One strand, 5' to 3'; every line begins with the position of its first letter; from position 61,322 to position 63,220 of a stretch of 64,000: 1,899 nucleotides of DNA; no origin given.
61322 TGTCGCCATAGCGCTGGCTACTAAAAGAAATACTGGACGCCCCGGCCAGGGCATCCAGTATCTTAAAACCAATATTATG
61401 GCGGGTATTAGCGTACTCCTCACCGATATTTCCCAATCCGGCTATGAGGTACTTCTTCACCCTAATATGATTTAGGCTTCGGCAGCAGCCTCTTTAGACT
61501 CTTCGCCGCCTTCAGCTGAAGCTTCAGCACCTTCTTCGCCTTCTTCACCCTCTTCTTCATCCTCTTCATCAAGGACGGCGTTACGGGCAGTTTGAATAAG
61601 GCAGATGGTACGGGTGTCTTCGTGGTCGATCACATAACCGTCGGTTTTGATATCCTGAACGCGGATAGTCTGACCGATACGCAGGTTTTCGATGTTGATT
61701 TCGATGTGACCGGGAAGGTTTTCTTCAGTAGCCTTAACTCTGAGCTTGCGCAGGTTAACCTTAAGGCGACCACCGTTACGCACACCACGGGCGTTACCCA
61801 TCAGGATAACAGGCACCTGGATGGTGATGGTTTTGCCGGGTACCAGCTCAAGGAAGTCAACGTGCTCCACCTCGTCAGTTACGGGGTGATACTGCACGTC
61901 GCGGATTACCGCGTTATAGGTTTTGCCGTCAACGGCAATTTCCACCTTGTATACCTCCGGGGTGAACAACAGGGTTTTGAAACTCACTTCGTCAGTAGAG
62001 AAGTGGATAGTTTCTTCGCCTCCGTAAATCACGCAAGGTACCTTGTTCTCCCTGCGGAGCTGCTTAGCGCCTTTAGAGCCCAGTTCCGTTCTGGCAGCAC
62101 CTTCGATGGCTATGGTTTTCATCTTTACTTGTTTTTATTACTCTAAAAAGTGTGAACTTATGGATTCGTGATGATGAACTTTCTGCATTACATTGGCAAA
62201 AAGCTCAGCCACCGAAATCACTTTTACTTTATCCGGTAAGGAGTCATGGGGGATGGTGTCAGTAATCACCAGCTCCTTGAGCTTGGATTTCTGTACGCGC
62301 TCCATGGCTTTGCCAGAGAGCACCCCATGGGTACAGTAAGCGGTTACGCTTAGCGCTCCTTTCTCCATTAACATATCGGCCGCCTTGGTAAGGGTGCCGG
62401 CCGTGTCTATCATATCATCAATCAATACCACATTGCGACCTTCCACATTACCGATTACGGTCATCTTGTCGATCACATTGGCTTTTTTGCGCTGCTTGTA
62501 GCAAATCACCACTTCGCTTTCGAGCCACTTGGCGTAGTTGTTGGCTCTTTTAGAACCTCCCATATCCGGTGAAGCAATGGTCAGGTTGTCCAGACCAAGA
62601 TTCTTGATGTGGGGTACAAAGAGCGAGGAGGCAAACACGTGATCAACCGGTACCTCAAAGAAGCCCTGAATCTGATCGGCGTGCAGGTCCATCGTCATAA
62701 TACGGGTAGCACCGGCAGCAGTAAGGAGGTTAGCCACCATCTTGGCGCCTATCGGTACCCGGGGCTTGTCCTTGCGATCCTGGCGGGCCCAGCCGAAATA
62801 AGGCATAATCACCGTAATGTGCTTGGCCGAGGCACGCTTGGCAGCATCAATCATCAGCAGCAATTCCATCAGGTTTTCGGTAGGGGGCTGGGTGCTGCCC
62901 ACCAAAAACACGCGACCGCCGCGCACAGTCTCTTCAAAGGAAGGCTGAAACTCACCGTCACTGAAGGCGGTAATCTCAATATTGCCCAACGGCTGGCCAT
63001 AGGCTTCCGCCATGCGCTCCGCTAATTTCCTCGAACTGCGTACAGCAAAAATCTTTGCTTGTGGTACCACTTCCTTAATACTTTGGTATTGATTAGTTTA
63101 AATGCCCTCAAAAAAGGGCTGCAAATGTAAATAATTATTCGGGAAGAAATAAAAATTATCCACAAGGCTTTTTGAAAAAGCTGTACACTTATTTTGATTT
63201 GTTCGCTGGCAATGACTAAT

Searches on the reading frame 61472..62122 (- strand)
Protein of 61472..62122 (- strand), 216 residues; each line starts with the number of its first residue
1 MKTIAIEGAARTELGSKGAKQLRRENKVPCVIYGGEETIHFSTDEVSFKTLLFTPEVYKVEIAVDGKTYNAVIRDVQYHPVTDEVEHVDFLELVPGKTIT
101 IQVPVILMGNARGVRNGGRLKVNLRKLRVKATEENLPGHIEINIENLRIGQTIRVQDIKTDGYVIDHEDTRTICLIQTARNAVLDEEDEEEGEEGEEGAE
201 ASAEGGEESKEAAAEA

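Call 35: find_encoding_contigs(protein=window:61472-62122:-, flank=6000, max_places=8)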
Protein window:61472-62122:- (216 aa): no gene with exactly this product is on record in the collection.

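Call 36: find_related_loci(query=window:61472-62122:-, collection=genome_contigs, flank=5000)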
Query window:61472-62122:- (216 aa) in genome_contigs; peptide patterns used: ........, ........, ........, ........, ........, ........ (x = any residue, [..] = any of these).
599 stretches matched a pattern (row limit reached: there are more); 21 encode a relative of the query (tblastn E <= 1e-3); 21 distinct loci.
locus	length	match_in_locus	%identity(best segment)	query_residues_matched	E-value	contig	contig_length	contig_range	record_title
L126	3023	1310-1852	71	1-181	1e-89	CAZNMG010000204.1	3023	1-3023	MAG TPA_asm: uncultured Owenweeksia sp. isolate binchicken_co31_440 genome assembly, contig: k141_1474302, whole genome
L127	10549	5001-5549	72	1-183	2e-86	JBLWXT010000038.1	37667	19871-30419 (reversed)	MAG: Owenweeksia sp. isolate EA21-07 A21maxbin.029RE.5K@38, whole genome shotgun sequence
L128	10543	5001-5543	70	1-181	3e-85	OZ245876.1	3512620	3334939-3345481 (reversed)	MAG: Owenweeksia sp. isolate 3e82fdac-0913-40d1-8532-b6c41af66f5f genome assembly, chromosome: 1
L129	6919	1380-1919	72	1-180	4e-85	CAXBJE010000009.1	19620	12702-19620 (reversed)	MAG TPA_asm: uncultured Owenweeksia sp. isolate ERR2762141_binner13_Refined_22 genome assembly, contig: ERZ3421844.2593,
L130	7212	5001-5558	68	1-186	6e-84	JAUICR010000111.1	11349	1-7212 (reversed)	MAG: Bacteroidia bacterium isolate 7_bin.40 NODE_4879_length_11349_cov_0.947514, whole genome shotgun sequence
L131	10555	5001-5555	69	1-185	3e-82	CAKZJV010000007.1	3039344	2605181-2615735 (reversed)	MAG TPA_asm: uncultured Cryomorphaceae bacterium isolate ERR2094164_bin.83_CONCOCT_v1.1_MAG genome assembly, contig: ERZ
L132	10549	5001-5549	69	1-183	2e-81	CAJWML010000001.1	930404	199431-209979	MAG TPA_asm: uncultured Cryomorphaceae bacterium isolate ERR599112_bin.9_MetaBAT_v2.12.1_MAG genome assembly, contig: NO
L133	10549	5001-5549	68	1-183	1e-79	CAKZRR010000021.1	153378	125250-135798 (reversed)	MAG TPA_asm: uncultured Owenweeksia sp. isolate ERR2094166_bin.13_CONCOCT_v1.1_MAG genome assembly, contig: ERZ650164.45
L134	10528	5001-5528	48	1-175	5e-57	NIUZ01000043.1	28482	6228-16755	MAG: Bacteroidetes bacterium 4572_112 ex4572_112_scaffold_3625, whole genome shotgun sequence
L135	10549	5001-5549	48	1-183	2e-56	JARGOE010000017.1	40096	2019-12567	MAG: Vicingaceae bacterium isolate bin_ce_oilr1.026 NODE_792_length_40096_cov_19.681027, whole genome shotgun sequence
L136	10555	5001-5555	43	1-184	1e-55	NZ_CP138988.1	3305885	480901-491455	Olleya sp. R77988 chromosome, complete genome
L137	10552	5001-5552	45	1-184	8e-55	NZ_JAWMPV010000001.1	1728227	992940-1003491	Lutibacter sp. TH_r2 TH_r2_1, whole genome shotgun sequence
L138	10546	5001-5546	45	1-181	6e-53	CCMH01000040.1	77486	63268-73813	Weeksella sp. FF8 genome assembly Weeksella massiliensis, contig contig00040, whole genome shotgun sequence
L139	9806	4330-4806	48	1-159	4e-51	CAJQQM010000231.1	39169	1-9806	MAG: uncultured Aureispira sp. isolate 3_20180511_Bin_METABAT_31_1 genome assembly, contig: c_000014862857, whole genome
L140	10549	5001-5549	44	1-183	1e-50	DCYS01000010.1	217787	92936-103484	MAG TPA_asm: Flavobacteriales bacterium UBA2104 UBA2104_contig_1626, whole genome shotgun sequence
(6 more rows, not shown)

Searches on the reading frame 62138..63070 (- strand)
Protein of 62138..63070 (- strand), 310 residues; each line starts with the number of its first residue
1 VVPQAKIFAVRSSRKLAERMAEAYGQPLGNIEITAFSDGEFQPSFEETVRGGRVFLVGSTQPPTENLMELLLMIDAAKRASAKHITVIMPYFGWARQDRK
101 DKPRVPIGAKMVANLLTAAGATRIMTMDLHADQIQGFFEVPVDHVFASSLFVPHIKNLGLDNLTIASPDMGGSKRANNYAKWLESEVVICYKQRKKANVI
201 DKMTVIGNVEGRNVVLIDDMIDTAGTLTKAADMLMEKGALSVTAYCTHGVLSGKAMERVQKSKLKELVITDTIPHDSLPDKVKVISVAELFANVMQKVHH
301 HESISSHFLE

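Call 34: find_encoding_contigs(protein=window:62138-63070:-, flank=6000, max_places=8)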
Protein window:62138-63070:- (310 aa): no gene with exactly this product is on record in the collection.
